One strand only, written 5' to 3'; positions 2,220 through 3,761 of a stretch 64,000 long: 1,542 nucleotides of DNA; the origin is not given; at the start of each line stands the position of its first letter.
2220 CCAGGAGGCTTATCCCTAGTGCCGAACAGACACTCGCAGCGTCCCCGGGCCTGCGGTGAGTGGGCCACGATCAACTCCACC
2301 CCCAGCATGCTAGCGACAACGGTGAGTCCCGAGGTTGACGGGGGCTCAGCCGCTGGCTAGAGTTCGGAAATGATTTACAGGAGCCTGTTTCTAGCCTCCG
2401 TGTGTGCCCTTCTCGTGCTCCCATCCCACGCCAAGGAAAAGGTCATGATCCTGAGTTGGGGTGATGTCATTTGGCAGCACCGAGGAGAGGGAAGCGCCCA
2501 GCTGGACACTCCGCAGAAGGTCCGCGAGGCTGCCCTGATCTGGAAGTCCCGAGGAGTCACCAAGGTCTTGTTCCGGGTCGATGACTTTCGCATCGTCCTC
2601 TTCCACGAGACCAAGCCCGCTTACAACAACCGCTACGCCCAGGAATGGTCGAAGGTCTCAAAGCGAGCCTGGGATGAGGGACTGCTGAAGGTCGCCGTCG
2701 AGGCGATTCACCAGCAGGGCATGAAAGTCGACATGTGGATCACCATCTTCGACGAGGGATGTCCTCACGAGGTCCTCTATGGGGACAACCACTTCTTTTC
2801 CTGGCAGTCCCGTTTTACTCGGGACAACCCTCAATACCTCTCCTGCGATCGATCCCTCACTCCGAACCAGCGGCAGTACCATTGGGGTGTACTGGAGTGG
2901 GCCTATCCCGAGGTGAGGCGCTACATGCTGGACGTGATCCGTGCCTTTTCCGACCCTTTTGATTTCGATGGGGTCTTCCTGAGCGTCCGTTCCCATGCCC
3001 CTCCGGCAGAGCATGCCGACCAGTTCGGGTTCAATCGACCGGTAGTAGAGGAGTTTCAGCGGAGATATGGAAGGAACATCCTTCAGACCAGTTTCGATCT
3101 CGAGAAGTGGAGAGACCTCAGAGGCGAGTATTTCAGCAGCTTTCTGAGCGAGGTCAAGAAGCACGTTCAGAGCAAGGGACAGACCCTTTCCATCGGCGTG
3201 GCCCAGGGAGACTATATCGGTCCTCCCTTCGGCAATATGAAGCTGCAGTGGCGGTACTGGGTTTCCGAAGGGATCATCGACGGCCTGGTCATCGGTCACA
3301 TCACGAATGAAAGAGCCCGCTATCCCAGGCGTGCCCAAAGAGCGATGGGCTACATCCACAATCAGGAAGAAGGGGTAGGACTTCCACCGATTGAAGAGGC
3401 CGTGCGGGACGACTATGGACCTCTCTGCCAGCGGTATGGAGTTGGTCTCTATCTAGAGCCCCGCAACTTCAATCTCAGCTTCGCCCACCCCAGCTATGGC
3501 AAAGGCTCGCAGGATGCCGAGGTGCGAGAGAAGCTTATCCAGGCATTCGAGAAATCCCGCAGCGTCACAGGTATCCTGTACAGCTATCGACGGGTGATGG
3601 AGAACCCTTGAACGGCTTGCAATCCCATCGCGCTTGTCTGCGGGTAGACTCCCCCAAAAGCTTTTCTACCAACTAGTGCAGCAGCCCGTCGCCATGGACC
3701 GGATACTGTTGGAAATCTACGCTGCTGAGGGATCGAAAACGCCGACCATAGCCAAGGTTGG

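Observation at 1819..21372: Near-identical 3.9–4.2 kb direct segmental duplication of a GHL10-like and GH42-like gene pair, 15.3 kb apart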

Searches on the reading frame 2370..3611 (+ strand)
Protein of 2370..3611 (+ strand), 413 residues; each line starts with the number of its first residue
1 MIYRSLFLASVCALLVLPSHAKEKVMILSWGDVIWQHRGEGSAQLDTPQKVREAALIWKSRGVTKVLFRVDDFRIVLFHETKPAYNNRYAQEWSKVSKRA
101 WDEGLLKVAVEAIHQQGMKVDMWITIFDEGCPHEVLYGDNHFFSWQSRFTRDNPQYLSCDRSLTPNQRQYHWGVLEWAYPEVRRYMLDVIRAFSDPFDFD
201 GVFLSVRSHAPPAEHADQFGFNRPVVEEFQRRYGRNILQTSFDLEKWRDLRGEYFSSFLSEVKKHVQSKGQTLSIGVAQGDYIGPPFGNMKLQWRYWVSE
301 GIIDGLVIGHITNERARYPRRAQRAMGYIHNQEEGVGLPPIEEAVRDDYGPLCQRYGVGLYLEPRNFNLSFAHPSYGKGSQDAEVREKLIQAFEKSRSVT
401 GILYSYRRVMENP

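Call 6: search_protein_families(library=pfam, proteins=[window:2370-3611:+])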
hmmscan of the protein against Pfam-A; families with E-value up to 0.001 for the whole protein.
window:2370-3611:+ (413 aa): 1 family
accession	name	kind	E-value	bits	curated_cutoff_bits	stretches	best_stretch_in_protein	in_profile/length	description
PF02638.21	GHL10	-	1.5e-07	31.3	27.9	1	82-309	45-259/311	Glycosyl hydrolase-like 10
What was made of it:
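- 2370..3611 (+): Gene for a 413-aa GHL10-like protein with a signal-peptide-like N-terminus, copy 1. Pfam PF02638 scores 31.3 bits against a cut-off of 27.9 (call 6).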

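Call 9: search_protein_families(library=ncbifam, proteins=[window:2370-3611:+], max_evalue=0.01)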
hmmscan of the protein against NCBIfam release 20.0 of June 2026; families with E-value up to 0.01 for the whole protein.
window:2370-3611:+ (413 aa): 0 families

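Call 16: find_encoding_contigs(protein=window:2370-3611:+, flank=10000, max_places=10)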
Protein window:2370-3611:+ (413 aa): 3 contigs read that carry it; 3 places shown.
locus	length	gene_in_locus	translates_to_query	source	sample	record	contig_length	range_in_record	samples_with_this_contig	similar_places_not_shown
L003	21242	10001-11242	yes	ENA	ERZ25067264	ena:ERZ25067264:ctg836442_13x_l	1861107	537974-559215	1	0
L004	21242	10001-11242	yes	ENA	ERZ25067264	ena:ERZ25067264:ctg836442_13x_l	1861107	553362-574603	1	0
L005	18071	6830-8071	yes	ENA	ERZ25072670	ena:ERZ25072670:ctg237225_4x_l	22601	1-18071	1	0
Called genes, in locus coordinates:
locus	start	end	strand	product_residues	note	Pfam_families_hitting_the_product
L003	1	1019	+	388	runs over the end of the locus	PF24316:Tli3 (faint), PF13859:BNR_3 (faint), PF25852:DUF6242_C (faint), PF02012:BNR (faint), PF15902:Sortilin-Vps10 (weak), PF13088:BNR_2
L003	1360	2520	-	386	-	PF04218:CENP-B_N (faint), PF13384:HTH_23 (faint), PF13936:HTH_38, PF13565:HTH_32 (weak), PF00665:rve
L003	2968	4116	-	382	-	PF13088:BNR_2 (weak)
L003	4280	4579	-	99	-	PF00106:adh_short (weak), PF13561:adh_short_C2, PF23441:SDR (weak)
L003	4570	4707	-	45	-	-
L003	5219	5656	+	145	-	-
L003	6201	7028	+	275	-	PF13088:BNR_2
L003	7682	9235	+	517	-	PF00474:SSF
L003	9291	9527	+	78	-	-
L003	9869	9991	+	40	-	-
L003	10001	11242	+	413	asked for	PF02638:GHL10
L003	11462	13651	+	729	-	-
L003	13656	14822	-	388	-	PF13859:BNR_3 (faint), PF24316:Tli3 (faint), PF25852:DUF6242_C (faint), PF02012:BNR (faint), PF15902:Sortilin-Vps10 (weak), PF13088:BNR_2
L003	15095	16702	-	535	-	PF00474:SSF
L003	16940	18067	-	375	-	PF13088:BNR_2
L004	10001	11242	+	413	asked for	PF02638:GHL10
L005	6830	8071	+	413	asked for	PF02638:GHL10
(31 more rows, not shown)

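Call 68: list_cluster_members(proteins=[window:2370-3611:+, window:51-1604:+, window:3831-6020:+, window:21593-23371:-])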
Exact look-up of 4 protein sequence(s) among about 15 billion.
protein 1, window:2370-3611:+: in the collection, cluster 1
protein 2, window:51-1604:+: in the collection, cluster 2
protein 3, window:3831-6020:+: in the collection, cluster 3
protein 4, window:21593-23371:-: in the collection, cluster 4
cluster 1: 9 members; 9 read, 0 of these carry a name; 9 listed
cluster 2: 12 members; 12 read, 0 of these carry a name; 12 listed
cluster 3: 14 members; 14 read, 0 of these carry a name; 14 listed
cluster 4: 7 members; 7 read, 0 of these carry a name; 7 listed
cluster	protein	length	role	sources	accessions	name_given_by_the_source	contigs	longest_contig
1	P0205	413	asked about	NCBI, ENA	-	-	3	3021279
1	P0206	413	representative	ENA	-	-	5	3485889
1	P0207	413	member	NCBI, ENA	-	-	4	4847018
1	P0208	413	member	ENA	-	-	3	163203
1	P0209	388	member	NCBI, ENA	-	-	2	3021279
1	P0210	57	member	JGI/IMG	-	-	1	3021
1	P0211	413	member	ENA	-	-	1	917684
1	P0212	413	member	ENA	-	-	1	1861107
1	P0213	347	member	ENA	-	-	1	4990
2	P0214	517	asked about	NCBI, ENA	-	-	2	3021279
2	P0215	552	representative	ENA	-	-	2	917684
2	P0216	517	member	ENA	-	-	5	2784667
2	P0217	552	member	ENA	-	-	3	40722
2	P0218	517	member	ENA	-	-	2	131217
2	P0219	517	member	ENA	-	-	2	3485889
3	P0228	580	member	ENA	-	-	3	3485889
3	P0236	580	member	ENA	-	-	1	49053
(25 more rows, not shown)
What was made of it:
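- Both 729-aa variants are on record from two sources, NCBI (3.02-Mb contig) and ENA (1.86 Mb) (call 68). Both protein variants are on record from two sources, NCBI and ENA (call 68).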

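Call 69: find_encoding_contigs(protein=P0228, flank=10000, max_places=10)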
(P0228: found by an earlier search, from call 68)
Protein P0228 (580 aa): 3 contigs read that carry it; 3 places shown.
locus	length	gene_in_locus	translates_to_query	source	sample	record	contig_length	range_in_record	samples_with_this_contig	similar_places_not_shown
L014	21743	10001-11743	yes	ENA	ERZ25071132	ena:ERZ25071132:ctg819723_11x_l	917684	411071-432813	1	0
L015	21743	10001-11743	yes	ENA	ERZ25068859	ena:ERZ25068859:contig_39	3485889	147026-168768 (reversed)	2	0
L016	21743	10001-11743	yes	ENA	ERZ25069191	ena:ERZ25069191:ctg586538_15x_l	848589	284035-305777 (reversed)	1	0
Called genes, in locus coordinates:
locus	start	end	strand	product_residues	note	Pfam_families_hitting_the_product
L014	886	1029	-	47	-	-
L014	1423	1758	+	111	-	-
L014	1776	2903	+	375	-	PF13088:BNR_2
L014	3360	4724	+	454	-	PF05598:DUF772, PF01609:DDE_Tnp_1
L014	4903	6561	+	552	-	PF00474:SSF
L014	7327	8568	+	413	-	PF02638:GHL10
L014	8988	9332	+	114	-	-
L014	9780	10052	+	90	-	-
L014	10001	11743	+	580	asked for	-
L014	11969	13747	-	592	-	-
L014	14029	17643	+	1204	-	PF13620:CarboxypepD_reg, PF13715:CarbopepD_reg_2 (weak), PF25183:OMP_b-brl_4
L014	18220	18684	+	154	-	-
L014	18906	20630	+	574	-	-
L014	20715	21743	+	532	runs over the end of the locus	-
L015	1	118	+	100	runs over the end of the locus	-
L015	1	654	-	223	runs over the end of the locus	-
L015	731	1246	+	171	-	PF04986:Y2_Tnp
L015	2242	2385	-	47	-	-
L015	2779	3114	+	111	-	-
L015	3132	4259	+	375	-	PF13088:BNR_2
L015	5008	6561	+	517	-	PF00474:SSF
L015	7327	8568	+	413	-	PF02638:GHL10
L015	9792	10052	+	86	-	-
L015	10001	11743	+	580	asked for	-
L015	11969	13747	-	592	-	-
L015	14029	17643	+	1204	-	PF13620:CarboxypepD_reg, PF13715:CarbopepD_reg_2 (weak), PF25183:OMP_b-brl_4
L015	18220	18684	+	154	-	-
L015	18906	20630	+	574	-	-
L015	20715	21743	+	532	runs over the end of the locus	-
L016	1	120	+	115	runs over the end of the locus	-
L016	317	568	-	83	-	-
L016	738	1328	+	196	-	PF04986:Y2_Tnp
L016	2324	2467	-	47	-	-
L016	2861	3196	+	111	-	-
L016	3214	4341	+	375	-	PF13088:BNR_2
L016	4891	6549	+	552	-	PF00474:SSF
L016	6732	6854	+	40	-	-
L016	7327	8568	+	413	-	PF02638:GHL10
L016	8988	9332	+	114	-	-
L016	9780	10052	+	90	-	-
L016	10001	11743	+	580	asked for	-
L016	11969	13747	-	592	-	-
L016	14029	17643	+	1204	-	PF13620:CarboxypepD_reg, PF13715:CarbopepD_reg_2 (weak), PF25183:OMP_b-brl_4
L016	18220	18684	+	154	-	-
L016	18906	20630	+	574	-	-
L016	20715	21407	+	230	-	-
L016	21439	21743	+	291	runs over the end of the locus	-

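Call 71: find_encoding_contigs(protein=P0212, flank=10000, max_places=4)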
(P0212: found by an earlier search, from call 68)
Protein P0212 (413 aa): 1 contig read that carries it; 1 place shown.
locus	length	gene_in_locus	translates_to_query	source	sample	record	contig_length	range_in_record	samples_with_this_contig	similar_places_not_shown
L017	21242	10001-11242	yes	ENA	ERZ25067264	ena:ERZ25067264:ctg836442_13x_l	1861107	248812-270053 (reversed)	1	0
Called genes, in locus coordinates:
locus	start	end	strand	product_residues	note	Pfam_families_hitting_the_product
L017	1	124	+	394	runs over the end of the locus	PF05144:Phage_CRI (faint)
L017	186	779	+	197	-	-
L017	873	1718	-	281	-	PF01695:IstB_IS21, PF00308:Bac_DnaA (weak)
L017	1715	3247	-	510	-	PF22483:Mu-transpos_C_2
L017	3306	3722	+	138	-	PF06147:DUF968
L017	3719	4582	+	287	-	-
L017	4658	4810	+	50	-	-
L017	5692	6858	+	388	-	PF13859:BNR_3 (faint), PF24316:Tli3 (faint), PF25852:DUF6242_C (faint), PF02012:BNR (faint), PF15902:Sortilin-Vps10 (weak), PF13088:BNR_2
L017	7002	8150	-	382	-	PF13088:BNR_2 (weak)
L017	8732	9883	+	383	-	PF15902:Sortilin-Vps10 (faint), PF04616:Glyco_hydro_43 (faint), PF13859:BNR_3 (weak), PF13088:BNR_2, PF02012:BNR (faint)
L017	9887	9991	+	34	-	-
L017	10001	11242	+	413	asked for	PF02638:GHL10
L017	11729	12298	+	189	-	-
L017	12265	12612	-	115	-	-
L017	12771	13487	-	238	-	-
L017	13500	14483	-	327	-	PF00389:2-Hacid_dh, PF02826:2-Hacid_dh_C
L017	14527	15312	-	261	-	PF03328:HpcH_HpaI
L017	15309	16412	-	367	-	PF00296:Bac_luciferase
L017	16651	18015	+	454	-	PF14319:Zn_Tnp_IS91, PF04986:Y2_Tnp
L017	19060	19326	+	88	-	PF08388:GIIM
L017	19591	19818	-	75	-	-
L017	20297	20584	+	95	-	-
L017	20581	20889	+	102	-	-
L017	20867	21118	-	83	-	-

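Call 73: find_encoding_contigs(protein=P0236, flank=10000, max_places=4)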
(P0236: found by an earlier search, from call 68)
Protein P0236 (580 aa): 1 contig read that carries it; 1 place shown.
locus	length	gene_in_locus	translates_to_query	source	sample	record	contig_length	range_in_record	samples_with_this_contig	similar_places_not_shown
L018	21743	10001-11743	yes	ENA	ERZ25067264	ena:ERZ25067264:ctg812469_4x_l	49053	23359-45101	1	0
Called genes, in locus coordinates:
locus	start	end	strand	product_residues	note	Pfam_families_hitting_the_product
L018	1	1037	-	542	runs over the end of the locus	-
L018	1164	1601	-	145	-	PF05598:DUF772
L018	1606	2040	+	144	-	PF07587:PSD1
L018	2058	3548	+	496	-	PF07394:DUF1501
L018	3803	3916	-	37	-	-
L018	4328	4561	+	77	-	-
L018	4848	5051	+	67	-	-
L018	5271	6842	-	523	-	-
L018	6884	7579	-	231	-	-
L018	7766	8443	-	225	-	-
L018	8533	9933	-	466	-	-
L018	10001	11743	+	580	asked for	-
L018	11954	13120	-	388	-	PF13859:BNR_3 (weak), PF15902:Sortilin-Vps10 (faint), PF24316:Tli3 (faint), PF25852:DUF6242_C (faint), PF02012:BNR (faint), PF13088:BNR_2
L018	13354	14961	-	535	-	PF00474:SSF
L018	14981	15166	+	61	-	-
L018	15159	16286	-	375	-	PF13088:BNR_2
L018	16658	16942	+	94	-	-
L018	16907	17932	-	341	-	PF02826:2-Hacid_dh_C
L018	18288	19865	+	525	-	-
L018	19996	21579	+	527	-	-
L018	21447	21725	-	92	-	-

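Call 84: search_solved_structures(query=window:2370-3608:+, max_evalue=1)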
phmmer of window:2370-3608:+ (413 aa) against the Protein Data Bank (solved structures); distinct sequences matched with E-value up to 1: 5.
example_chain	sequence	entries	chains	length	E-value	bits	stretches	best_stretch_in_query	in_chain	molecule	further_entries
1gvi_A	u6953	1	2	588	0.037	16.1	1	87-208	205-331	MALTOGENIC AMYLASE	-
1sma_A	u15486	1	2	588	0.037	16.1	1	87-208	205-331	MALTOGENIC AMYLASE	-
1j0j_A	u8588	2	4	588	0.28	13.2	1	86-208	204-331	neopullulanase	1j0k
1j0h_A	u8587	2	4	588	0.3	13.1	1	86-208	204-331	neopullulanase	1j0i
7uek_A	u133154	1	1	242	0.79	11.7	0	82-129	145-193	OT3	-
